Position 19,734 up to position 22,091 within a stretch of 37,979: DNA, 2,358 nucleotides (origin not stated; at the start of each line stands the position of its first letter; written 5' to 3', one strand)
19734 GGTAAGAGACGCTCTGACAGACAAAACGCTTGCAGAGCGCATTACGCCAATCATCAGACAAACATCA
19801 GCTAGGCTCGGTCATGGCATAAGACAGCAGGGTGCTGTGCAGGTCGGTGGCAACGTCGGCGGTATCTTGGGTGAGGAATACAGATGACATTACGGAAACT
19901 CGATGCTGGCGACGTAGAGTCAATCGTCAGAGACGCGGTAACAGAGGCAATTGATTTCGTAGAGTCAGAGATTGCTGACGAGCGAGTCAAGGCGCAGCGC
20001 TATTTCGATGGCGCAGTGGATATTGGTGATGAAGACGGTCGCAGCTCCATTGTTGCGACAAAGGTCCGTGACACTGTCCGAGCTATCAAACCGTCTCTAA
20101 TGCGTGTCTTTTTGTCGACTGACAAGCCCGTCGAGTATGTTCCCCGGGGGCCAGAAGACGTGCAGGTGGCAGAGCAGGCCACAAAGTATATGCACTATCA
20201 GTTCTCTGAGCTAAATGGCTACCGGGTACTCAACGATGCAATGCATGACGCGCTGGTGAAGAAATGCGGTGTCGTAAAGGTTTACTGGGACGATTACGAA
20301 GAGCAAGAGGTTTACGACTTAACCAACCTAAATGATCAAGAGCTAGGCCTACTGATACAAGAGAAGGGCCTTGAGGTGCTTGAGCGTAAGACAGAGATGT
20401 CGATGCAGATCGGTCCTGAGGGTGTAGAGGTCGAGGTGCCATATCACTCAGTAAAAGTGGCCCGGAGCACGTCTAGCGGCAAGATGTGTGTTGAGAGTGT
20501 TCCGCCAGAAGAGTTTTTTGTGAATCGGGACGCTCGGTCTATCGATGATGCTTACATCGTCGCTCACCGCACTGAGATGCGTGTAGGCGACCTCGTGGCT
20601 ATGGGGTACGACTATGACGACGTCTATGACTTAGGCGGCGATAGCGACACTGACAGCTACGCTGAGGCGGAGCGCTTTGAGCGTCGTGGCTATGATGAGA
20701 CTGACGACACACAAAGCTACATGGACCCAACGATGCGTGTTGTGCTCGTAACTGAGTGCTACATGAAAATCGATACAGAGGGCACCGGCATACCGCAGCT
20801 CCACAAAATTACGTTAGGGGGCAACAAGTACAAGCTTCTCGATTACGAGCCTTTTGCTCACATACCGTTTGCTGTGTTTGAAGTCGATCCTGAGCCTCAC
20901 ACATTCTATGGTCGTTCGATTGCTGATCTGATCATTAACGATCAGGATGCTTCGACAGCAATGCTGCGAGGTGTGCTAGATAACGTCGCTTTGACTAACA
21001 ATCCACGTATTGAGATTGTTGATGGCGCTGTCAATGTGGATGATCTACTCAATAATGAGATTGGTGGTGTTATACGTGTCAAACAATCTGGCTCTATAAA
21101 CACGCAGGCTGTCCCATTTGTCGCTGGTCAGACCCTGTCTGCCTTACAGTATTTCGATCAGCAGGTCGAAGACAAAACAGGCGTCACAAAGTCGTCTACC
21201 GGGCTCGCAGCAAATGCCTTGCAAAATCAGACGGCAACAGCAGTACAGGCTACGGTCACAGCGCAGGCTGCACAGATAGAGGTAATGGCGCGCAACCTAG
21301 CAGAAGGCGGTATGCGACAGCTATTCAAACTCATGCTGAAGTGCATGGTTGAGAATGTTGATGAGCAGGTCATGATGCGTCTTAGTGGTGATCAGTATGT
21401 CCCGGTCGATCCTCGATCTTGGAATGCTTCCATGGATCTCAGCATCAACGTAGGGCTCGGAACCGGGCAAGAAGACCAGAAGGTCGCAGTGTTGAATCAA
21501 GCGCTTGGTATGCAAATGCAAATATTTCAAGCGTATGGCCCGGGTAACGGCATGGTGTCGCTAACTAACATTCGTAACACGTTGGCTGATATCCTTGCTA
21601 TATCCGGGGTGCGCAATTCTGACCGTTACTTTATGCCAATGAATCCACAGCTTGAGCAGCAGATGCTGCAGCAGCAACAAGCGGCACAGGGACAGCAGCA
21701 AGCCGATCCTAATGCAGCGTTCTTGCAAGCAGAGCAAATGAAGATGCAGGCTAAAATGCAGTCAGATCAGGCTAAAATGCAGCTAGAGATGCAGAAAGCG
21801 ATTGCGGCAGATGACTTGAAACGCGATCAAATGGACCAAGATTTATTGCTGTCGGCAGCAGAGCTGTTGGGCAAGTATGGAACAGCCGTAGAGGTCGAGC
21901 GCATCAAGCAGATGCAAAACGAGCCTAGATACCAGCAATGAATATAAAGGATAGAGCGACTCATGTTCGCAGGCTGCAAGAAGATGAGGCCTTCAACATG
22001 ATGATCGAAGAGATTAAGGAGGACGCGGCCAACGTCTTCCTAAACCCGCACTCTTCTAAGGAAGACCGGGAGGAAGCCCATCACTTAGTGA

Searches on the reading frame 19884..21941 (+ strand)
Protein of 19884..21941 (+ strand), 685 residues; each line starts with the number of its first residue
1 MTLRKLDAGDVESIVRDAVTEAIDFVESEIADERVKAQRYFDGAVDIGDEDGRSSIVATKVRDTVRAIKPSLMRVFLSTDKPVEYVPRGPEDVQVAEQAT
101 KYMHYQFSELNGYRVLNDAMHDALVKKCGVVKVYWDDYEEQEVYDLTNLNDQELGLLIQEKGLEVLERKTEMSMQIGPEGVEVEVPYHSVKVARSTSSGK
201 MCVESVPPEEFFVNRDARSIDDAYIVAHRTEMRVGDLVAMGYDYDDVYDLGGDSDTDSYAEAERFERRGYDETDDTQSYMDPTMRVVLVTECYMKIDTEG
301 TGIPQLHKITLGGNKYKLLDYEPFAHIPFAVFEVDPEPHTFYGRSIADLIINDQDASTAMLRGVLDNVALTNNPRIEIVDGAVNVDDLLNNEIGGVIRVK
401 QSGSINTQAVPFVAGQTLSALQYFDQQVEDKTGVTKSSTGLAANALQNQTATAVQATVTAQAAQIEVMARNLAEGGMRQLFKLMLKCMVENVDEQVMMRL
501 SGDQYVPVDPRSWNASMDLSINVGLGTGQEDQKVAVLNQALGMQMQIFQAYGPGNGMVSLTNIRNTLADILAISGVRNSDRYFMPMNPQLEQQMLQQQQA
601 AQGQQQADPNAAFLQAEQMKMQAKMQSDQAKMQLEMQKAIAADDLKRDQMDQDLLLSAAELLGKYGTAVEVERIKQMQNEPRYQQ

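Call 10: search_protein_families(library=phrogs, proteins=[window:19884-21941:+], max_evalue=0.001)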
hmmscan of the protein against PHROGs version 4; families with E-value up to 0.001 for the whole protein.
window:19884-21941:+ (685 aa): 3 families
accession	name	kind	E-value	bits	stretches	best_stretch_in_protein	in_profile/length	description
phrog_1216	-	head and packaging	7.7e-152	508.3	1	10-679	15-685/714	portal protein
phrog_332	-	connector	7.2e-32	111.5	1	50-629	54-553/560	head-tail adaptor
phrog_156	-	head and packaging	5.7e-20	72.3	1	197-668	144-646/681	portal protein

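Call 58: search_dna_similar(query=window:19884-21941:+, collection=phages, mode=protein, max_rows=15)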
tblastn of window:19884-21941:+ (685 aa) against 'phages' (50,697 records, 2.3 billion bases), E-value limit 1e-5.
Records with a match: 320; places in all: 322; records where one place covers at least 80% of the query: 285.
Best place of each record, by identity: <60% 320.
By first word of the organism name: Pseudomonas 105; Escherichia 94; Vibrio 21; Klebsiella 13; Aeromonas 11; Proteus 8; Alteromonas 8; Sulfitobacter 7; Cronobacter 7; Salmonella 7; and 20 more.
By host as written in the record: Escherichia coli 52; Pseudomonas aeruginosa 39; - 27; Pseudomonas aeruginosa PAO1 16; Aeromonas hydrophila 9; Pseudomonas sp. 7; Vibrio parahaemolyticus 7; Sulfitobacter sp. CB2047 6; and 99 more.
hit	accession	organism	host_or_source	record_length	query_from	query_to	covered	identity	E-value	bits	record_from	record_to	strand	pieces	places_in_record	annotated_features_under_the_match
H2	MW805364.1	Octadecabacter Antarctic DB virus 2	Octadecabacter sp. strain IceBac 430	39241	1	682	100%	46.4%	2e-171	549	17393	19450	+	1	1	portal protein | hypothetical protein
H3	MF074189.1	Sinorhizobium phage phiM5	Sinorhizobium meliloti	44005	4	683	99%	37.6%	7e-110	371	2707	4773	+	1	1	portal protein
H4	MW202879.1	Caudoviricetes sp.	Manatee Spring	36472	6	678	98%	36.6%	9e-111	374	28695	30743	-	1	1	head to tail connecting protein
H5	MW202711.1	Caudoviricetes sp.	Manatee Spring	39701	13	675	97%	36.4%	5e-114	383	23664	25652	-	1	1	head to tail connecting protein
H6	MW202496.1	Caudoviricetes sp.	Manatee Spring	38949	5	675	98%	35.3%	2e-109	370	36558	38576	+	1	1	head to tail connecting protein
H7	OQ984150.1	Phage C72C1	-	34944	5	583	85%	38.3%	8e-102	348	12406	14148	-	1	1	portal protein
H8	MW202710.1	Caudoviricetes sp.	Manatee Spring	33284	11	588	84%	37.6%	5e-96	331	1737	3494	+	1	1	head to tail connecting protein | sip4 zipper protein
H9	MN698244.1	Pelagibacter phage HTVC106P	Candidatus Pelagibacter sp. HTCC7211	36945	11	588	84%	37.3%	3e-91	317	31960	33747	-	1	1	hypothetical protein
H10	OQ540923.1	Microcystis phage MJing1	Microcystis sp.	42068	15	675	96%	32.4%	3e-84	296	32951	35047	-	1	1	hypothetical protein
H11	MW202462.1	Caudoviricetes sp.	Manatee Spring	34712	10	588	85%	36.9%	4e-101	345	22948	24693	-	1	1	head to tail connecting protein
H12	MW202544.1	Bacteriophage sp.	Manatee Spring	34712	10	588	85%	36.9%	4e-101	345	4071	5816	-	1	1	head to tail connecting protein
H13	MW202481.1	Caudoviricetes sp.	Manatee Spring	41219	6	588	85%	35.4%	6e-89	310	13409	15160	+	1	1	head to tail connecting protein | large subunit terminase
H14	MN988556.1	Rhizobium phage RHph_I1_23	Rhizobium phaseoli I1_23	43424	4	583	85%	35.4%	2e-85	300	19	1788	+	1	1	portal protein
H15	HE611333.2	Pseudomonas phage tf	Pseudomonas putida PpG1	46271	3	649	94%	31.6%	8e-72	259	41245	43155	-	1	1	portal protein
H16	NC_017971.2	Pseudomonas phage tf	Pseudomonas putida PpG1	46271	3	649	94%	31.6%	8e-72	259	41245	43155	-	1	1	portal protein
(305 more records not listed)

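Call 61: get_annotated_region(hit=H2, flank=20000)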
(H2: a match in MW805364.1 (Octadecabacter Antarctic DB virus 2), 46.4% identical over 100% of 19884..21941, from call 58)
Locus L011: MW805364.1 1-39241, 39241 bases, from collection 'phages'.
description: Octadecabacter Antarctic DB virus 2, complete genome.
organism: Octadecabacter Antarctic DB virus 2 (NCBI taxid 2945129)
taxonomy: Viruses; Duplodnaviria; Heunggongvirae; Uroviricota; Caudoviricetes
host: Octadecabacter sp. strain IceBac 430; source: -; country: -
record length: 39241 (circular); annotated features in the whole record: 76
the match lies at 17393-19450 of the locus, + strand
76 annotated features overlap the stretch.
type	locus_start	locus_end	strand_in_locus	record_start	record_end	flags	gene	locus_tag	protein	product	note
CDS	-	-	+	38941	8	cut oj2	-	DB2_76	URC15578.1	hypothetical protein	gp76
CDS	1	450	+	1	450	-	-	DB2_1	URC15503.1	terminase small subunit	gp1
CDS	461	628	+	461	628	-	-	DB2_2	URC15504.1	hypothetical protein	gp2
CDS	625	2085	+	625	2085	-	-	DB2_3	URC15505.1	terminase large subunit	gp3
CDS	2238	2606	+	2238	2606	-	-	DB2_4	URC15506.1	hypothetical protein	gp4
CDS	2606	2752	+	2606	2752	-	-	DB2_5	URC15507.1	hypothetical protein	gp5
CDS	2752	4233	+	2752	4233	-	-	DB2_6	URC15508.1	hypothetical protein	gp6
CDS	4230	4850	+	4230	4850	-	-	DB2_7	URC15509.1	tail tubular protein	gp7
CDS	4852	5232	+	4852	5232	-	-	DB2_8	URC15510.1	hypothetical protein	gp8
CDS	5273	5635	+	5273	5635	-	-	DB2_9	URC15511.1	hypothetical protein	gp9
CDS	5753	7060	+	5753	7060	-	-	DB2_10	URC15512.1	tailspike protein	gp10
CDS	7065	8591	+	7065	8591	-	-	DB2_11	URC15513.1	ribonuclease E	gp11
CDS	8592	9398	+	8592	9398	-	-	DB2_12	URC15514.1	tail fiber protein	gp12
CDS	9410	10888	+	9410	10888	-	-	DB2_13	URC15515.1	hypothetical protein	gp13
CDS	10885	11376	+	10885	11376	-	-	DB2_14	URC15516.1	hypothetical protein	gp14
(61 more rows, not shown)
